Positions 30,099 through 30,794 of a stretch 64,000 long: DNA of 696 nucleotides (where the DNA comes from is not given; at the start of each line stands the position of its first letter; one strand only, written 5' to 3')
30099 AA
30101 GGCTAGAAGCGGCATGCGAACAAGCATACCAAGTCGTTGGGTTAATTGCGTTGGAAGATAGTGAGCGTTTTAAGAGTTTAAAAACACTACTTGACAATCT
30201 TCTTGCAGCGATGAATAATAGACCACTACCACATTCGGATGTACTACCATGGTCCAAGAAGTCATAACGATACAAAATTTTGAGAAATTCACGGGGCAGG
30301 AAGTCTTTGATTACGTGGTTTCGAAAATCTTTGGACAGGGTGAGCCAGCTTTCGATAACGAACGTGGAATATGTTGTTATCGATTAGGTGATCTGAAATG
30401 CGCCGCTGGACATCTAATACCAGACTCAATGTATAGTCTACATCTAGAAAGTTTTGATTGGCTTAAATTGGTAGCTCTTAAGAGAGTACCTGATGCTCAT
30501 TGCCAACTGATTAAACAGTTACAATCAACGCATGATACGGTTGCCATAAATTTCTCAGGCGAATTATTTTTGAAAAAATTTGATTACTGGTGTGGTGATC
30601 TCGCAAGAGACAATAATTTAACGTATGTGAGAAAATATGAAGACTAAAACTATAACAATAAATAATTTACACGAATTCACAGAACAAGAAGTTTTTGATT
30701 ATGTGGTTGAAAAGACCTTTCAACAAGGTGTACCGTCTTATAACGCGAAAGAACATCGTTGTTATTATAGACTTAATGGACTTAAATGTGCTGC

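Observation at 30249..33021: Four-copy '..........' protein family with one truncated or frameshifted member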

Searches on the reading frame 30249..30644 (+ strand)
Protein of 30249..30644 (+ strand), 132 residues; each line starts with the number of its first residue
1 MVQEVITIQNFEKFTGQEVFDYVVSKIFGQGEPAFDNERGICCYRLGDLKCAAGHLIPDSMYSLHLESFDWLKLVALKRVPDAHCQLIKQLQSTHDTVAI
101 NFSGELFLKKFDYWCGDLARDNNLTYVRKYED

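Call 6: search_protein_families(library=pfam, proteins=[window:30249-30644:+], max_evalue=1)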
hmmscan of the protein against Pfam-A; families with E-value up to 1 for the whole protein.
window:30249-30644:+ (132 aa): 0 families

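Call 9: find_homologous_proteins(query=A1, max_evalue=0.001)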
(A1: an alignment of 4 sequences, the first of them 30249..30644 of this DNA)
Query A1 (4 sequences) (132 aa, profile of the alignment): 292 proteins with E <= 0.001 among 900 candidates; the best 120 are listed.
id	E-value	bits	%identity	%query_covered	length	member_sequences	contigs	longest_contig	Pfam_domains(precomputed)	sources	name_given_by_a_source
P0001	7.9e-64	232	100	100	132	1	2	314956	-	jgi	jgi:hypothetical protein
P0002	1.4e-60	221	49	100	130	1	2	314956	-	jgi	jgi:hypothetical protein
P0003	3.9e-60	220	44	94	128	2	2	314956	-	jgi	jgi:hypothetical protein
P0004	6.0e-49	183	41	95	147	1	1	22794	-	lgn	-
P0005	3.0e-47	178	43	95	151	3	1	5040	-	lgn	-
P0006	4.5e-46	174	48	100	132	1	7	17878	-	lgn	-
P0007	1.4e-43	166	43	94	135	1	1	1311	-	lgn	-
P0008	5.2e-43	164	47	99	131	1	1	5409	-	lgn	-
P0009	4.4e-42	161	52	75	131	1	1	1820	-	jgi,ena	-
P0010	3.7e-41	158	51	75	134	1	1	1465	-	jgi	-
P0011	3.0e-39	152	47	75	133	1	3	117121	-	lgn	-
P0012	7.4e-39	151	49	75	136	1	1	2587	-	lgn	-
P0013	5.3e-38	148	47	66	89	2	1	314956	-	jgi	jgi:hypothetical protein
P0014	7.6e-38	148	43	95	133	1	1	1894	-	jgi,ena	jgi:hypothetical protein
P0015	6.9e-27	112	41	91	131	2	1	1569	-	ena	-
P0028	5.6e-22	96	41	83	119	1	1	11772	-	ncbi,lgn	-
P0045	6.3e-19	86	37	70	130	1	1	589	-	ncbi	-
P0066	6.7e-17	80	36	97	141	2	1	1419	PF10728.15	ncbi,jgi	jgi:hypothetical protein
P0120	1.2e-13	69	37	86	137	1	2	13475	-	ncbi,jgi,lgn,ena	jgi:hypothetical protein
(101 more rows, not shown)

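Call 11: search_protein_families(library=phrogs, proteins=[window:30249-30644:+], max_evalue=0.01)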
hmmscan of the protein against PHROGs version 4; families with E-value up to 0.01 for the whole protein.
window:30249-30644:+ (132 aa): 1 family
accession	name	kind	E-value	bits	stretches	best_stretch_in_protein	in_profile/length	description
phrog_17693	-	unknown function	3.9e-12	47.1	1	6-104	4-111/259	-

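Call 13: find_encoding_contigs(protein=P0011, flank=6000, max_places=4)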
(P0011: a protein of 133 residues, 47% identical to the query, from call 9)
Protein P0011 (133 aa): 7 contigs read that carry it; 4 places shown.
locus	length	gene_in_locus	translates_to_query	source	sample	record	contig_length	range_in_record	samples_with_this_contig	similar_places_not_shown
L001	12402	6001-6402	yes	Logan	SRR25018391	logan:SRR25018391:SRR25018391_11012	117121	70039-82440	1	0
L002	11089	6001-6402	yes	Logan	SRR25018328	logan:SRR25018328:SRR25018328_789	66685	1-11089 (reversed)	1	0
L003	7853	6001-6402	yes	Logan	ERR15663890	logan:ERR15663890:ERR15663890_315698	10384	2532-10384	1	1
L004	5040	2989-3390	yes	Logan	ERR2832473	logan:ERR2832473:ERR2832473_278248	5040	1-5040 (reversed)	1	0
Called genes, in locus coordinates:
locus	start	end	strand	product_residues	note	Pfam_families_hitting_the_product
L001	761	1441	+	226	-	-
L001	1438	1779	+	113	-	-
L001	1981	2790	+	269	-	PF01145:Band_7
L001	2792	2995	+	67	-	-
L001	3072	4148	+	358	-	-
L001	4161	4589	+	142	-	-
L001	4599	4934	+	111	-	-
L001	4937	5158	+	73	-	-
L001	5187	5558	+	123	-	-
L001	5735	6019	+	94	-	-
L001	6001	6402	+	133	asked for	-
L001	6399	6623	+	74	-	-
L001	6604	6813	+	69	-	-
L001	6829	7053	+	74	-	-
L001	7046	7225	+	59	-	-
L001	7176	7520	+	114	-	-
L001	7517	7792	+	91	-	-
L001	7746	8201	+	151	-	-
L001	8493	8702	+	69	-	-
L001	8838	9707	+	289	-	PF07460:NUMOD3 (faint)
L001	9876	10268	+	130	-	-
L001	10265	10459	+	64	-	-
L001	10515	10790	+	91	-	-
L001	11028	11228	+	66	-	-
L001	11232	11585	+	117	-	-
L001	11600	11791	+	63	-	-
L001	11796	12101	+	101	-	-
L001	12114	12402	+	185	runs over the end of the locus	-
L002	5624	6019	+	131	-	-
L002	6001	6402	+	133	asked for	-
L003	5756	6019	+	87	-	-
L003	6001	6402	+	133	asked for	-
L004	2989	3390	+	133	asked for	-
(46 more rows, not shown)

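Call 14: find_encoding_contigs(protein=P0004, flank=6000, max_places=3)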
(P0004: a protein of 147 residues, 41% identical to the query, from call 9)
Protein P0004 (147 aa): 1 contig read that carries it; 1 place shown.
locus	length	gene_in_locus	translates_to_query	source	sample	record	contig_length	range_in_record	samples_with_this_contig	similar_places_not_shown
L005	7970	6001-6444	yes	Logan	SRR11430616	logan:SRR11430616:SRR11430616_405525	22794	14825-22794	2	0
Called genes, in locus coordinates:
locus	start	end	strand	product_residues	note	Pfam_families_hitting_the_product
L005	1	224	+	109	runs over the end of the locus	-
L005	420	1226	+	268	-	PF01145:Band_7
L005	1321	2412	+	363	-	-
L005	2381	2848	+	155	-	-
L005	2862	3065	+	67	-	-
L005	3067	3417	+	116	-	-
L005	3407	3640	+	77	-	-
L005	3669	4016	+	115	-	-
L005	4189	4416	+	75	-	-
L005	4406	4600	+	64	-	-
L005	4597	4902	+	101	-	-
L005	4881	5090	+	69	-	-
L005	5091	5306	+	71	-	-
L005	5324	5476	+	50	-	-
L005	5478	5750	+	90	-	-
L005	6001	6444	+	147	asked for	-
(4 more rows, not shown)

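Call 22: search_solved_structures(query=A3, max_evalue=10, show_alignments=3)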
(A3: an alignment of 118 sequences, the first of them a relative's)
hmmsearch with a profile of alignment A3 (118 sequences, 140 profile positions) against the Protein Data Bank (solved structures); distinct sequences matched with E-value up to 10: 10.
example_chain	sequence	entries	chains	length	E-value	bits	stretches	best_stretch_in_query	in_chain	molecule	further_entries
1eke_A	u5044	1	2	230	0.047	16.6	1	69-134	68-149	RIBONUCLEASE HII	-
5vfp_V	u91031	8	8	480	0.8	12.6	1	9-46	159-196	26S proteasome non-ATPase regulatory subunit 3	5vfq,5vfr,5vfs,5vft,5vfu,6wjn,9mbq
5vgz_V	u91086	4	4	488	0.82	12.6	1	9-46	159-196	26S proteasome non-ATPase regulatory subunit 3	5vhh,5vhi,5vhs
5gjr_S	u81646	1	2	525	0.89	12.5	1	9-46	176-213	26S proteasome non-ATPase regulatory subunit 3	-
22mm_V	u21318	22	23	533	0.9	12.4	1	9-46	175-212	26S proteasome non-ATPase regulatory subunit 3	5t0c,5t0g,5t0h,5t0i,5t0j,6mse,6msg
12bm_V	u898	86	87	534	0.9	12.4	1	9-46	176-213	26S proteasome non-ATPase regulatory subunit 3 | RPN3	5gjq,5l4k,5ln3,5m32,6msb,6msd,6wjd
6epc_S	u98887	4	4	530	0.94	12.4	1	10-46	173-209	Proteasome (Prosome, macropain) 26S subunit, non-ATPase, 3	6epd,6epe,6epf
6rjs_A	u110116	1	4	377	1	12.3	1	85-129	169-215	Methionine adenosyltransferase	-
4m46_A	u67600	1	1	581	2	11.4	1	6-30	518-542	Luciferase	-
3qya_A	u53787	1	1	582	2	11.3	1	6-30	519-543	Luciferase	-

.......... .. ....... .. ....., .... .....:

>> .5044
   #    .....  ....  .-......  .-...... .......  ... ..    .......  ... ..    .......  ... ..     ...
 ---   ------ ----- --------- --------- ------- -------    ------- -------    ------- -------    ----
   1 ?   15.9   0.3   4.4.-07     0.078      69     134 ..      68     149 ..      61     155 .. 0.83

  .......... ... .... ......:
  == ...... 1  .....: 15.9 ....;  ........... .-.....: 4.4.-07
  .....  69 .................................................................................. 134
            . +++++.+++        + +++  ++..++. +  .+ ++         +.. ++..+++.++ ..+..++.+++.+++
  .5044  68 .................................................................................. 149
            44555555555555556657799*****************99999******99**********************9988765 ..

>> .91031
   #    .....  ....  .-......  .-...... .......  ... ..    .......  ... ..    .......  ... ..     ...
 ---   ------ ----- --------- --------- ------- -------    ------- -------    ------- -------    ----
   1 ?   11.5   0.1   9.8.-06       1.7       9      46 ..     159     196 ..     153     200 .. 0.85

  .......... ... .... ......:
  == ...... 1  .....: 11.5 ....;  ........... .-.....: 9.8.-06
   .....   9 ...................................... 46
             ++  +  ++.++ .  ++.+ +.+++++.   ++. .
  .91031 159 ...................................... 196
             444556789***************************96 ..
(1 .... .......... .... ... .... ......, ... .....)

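Call 23: search_protein_families(library=pfam, alignment_id=A3, max_evalue=0.1)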
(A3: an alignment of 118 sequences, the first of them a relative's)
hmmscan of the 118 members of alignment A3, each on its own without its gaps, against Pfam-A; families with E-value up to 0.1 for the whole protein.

A. member 1, P0002 (130 aa): 0 families

B. families by the number of members that match (of 118 scanned): 22 families
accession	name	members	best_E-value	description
PF08178.16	GnsAB_toxin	2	0.05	GnsA/GnsB toxin of bacterial toxin-antitoxin system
PF03038.19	Herpes_UL95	2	0.086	UL95 family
PF10728.14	DUF2520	1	3.2e-05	Domain of unknown function (DUF2520)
PF16746.10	BAR_3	1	0.00043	BAR domain of APPL family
PF08447.18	PAS_3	1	0.012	PAS fold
PF21126.3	KATNA1_MIT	1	0.024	Katanin p60 subunit A1, MIT domain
PF12727.12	PBP_like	1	0.026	PBP superfamily domain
PF06902.16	Fer4_19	1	0.028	Divergent 4Fe-4S mono-cluster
PF07771.16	TSGP1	1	0.031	Tick salivary peptide group 1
PF03735.19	ENT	1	0.042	ENT domain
PF03118.21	RNA_pol_A_CTD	1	0.043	Bacterial RNA polymerase, alpha chain C terminal domain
PF09156.16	Anthrax-tox_M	1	0.047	Anthrax toxin lethal factor, middle domain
PF13521.12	AAA_28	1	0.049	AAA domain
PF14526.11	Cass2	1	0.054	Integron-associated effector binding protein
PF24999.1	LAMB4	1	0.057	Laminin subunit beta-4-like domain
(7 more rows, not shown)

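Call 24: predict_structure(alignment_id=A3)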
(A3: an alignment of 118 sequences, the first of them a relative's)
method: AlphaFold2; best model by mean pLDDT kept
length: 130 residues; sequences in the alignment: 118
mean_pLDDT: 94.7   pTM: 0.89
mean pLDDT of the five models: 94.7, 94.4, 94.3, 94.3, 93.8
residues with pLDDT >= 90: 115; 70-90: 11; 50-70: 3; < 50: 1
segments of 3 or more residues with pLDDT < 50: none
pLDDT, mean of each block of 10 residues (from residue 1): 84 98 98 96 95 96 89 95 98 97 95 98 92
secondary structure, 60 per line:
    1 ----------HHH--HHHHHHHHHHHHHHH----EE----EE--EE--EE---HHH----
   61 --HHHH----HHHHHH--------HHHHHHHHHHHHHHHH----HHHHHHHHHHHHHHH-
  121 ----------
elements in order: H16-30 H63-66 H71-76 H85-100 H105-119

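Call 31: search_protein_families(library=padloc, proteins=[window:30249-30644:+], max_evalue=0.1)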
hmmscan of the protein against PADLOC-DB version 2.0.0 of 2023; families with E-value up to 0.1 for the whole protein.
window:30249-30644:+ (132 aa): 0 families

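Call 32: search_protein_families(library=ncbifam, proteins=[window:30249-30644:+], max_evalue=0.1)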
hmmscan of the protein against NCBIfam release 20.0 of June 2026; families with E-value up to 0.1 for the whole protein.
window:30249-30644:+ (132 aa): 0 families

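Call 33: fold_search(model_id=the predicted structure, library=viral)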
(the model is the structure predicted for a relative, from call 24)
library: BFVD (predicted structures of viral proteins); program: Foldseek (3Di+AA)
matches with E <= 10: 43; with E <= 0.001: 5
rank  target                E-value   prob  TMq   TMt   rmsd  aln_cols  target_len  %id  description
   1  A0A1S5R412            1.3e-06  1.00  0.81  0.42   2.0       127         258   32  Uncharacterized protein [Pseudomonas phage pf16]
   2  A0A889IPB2            3.1e-05  1.00  0.74  0.55   4.5       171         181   23  (no name in the UniProt tables at hand)
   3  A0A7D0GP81            3.5e-05  1.00  0.76  0.73   3.5       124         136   25  (no name in the UniProt tables at hand)
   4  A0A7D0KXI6            6.2e-04  1.00  0.63  0.76   2.3       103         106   30  (no name in the UniProt tables at hand)
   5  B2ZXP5                8.7e-04  1.00  0.71  0.54   4.8       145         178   26  Uncharacterized protein [Ralstonia phage phiRSL1]
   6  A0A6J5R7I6            1.1e-02  1.00  0.66  0.58   5.1       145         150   19  Uncharacterized protein [uncultured Caudovirales phage]
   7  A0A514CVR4            2.1e-02  1.00  0.56  0.33   6.5       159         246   19  Uncharacterized protein [Achromobacter phage vB_AxyP_19-32_Axy21]
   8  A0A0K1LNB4            3.6e-02  1.00  0.61  0.67   3.5       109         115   24  Uncharacterized protein [Caulobacter phage Seuss]
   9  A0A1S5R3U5            1.6e-01  0.99  0.60  0.59   4.5       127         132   21  Uncharacterized protein [Pseudomonas phage pf16]
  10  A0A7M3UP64            1.4e+00  0.04  0.18  0.17  14.1       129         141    9  Uncharacterized protein [Pyramimonas orientalis virus]
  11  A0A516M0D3            2.0e+00  0.03  0.18  0.08  17.4       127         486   17  (no name in the UniProt tables at hand)
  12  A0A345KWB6            2.8e+00  0.10  0.35  0.26   9.7       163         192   13  Uncharacterized protein [Microbacterium phage Eden]
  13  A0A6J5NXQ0            3.4e+00  0.04  0.24  0.09  19.0       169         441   14  Uncharacterized protein [uncultured Caudovirales phage]
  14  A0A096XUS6            3.4e+00  0.02  0.19  0.13  21.9       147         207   12  (no name in the UniProt tables at hand)
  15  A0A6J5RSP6            3.8e+00  0.02  0.19  0.18  14.7       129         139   15  Uncharacterized protein [uncultured Caudovirales phage]
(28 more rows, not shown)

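Call 35: list_cluster_members(proteins=[P0028, P0045, P0066, P0120, P0013, P0001])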
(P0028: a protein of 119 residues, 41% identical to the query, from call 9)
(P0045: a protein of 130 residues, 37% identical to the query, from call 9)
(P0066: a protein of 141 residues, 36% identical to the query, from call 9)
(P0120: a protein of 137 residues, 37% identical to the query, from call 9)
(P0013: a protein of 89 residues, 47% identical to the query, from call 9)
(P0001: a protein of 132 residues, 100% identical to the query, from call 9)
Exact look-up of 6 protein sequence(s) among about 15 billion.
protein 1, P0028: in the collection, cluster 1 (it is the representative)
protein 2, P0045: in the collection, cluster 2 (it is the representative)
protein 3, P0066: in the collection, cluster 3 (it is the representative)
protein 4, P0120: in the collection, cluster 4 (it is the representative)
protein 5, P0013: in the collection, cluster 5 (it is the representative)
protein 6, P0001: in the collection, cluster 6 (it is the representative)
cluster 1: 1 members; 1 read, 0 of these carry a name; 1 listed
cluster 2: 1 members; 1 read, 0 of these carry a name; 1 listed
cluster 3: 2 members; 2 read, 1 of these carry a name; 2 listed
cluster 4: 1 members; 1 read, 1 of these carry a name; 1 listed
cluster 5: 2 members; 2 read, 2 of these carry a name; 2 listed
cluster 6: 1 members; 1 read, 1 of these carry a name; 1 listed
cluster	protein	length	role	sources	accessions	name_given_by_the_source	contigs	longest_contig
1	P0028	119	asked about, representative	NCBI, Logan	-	-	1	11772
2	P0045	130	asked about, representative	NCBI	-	-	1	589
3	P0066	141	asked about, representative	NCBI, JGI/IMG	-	hypothetical protein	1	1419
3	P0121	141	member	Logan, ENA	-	-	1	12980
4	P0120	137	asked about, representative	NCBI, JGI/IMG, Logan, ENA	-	hypothetical protein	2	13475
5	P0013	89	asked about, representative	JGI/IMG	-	hypothetical protein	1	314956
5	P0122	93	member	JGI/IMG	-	hypothetical protein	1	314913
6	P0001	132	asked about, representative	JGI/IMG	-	hypothetical protein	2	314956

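Call 37: find_encoding_contigs(protein=P0013, flank=3000, max_places=6)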
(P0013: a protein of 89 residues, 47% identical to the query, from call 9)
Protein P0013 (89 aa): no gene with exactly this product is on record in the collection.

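Call 40: search_protein_representatives(alignment_id=A3)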
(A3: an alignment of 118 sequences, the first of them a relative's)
Query: 118 sequences, 140 profile positions. Proteins with E-value up to 0.001 (for the whole library): 26071; up to 1e-10: 19502; up to 1e-30: 376. The best 150 are listed.
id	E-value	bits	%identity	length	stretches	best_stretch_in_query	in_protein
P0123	1.1e-78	278.0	-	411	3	15-130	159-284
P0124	1.7e-69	248.1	-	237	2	5-125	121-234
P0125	3.1e-69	247.3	-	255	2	6-130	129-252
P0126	4.6e-69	246.7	-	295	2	5-132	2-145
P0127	1.1e-64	232.6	-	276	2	6-127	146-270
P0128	2.0e-64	231.7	-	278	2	6-122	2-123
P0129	2.6e-64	231.3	-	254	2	6-126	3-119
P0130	9.3e-59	213.3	-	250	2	14-131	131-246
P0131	6.9e-58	210.5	-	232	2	15-126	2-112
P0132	1.8e-57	209.2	-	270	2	14-131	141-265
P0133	1.2e-56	206.5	-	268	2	6-123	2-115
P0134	2.1e-55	202.5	-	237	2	15-125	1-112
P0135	3.3e-54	198.6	-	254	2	7-106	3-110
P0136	2.0e-53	196.1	-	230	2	15-126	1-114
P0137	5.3e-53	194.7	-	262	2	17-129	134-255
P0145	6.3e-45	168.5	-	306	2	11-129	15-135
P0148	1.2e-43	164.4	-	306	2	14-134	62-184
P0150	1.2e-42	161.1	-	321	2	6-128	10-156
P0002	2.3e-37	144.1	-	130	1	2-127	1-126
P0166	1.5e-36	141.4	-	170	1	6-130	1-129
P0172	5.7e-36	139.5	-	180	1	4-127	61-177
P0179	1.4e-35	138.3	-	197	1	6-131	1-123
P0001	1.7e-35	137.9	-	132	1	2-126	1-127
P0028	3.0e-35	137.2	-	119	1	15-129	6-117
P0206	1.7e-34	134.7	-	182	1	5-128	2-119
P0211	2.1e-34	134.5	-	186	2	4-126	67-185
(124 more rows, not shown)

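Call 41: search_protein_families(library=pfam, proteins=[P0123, P0145, P0148, P0150, P0126, P0166, P0172, P0179, P0206, P0211], max_evalue=0.01)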
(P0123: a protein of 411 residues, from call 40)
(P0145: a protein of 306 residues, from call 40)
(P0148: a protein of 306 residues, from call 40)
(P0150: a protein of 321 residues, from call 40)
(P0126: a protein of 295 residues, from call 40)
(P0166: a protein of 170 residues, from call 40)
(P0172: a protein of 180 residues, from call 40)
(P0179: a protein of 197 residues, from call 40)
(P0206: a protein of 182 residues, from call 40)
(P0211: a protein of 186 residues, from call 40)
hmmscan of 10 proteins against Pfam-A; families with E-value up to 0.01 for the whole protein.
P0123 (411 aa): 0 families

P0145 (306 aa): 0 families

P0148 (306 aa): 0 families

P0150 (321 aa): 0 families

P0126 (295 aa): 0 families

P0166 (170 aa): 0 families

P0172 (180 aa): 0 families

P0179 (197 aa): 0 families

P0206 (182 aa): 0 families

P0211 (186 aa): 0 families

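Call 45: find_related_loci(query=A3, collection=genome_contigs, flank=6000)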
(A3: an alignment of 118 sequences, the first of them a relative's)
Query A3 (130 aa) in genome_contigs; peptide patterns used: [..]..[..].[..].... (x = any residue, [..] = any of these).
23 stretches matched a pattern; 6 encode a relative of the query (tblastn E <= 1e-3); 6 distinct loci.
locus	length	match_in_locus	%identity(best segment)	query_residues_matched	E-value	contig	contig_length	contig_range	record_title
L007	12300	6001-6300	39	1-99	7e-16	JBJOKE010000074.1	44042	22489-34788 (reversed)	MAG: Pseudomonadota bacterium isolate stroublescreek_2019_sw_WHONDRS-S19S_0089_B_bin.77 scaffold_2530272, whole genome s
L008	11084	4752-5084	38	6-122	4e-12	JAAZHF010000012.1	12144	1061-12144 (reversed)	MAG: Gammaproteobacteria bacterium isolate AS15tlH2ME_186 4576_AS15, whole genome shotgun sequence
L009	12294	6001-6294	35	6-97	2e-9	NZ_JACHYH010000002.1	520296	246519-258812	Luteibacter sp. Sphag1AF Ga0365392_02, whole genome shotgun sequence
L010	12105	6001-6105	51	42-76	2e-7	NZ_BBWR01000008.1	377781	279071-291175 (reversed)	Aureimonas frigidaquae strain JCM 14755, whole genome shotgun sequence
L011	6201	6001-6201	40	3-65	2e-5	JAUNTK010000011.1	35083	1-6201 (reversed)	MAG: Pseudomonadota bacterium isolate S5R_Sa_13 NODE_468_length_35083_cov_10.053072, whole genome shotgun sequence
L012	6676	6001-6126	40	17-59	3e-4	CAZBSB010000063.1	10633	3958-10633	MAG TPA_asm: uncultured Rhodospirillales bacterium isolate SRP298887_co1_214 genome assembly, contig: NODE_6882_length_1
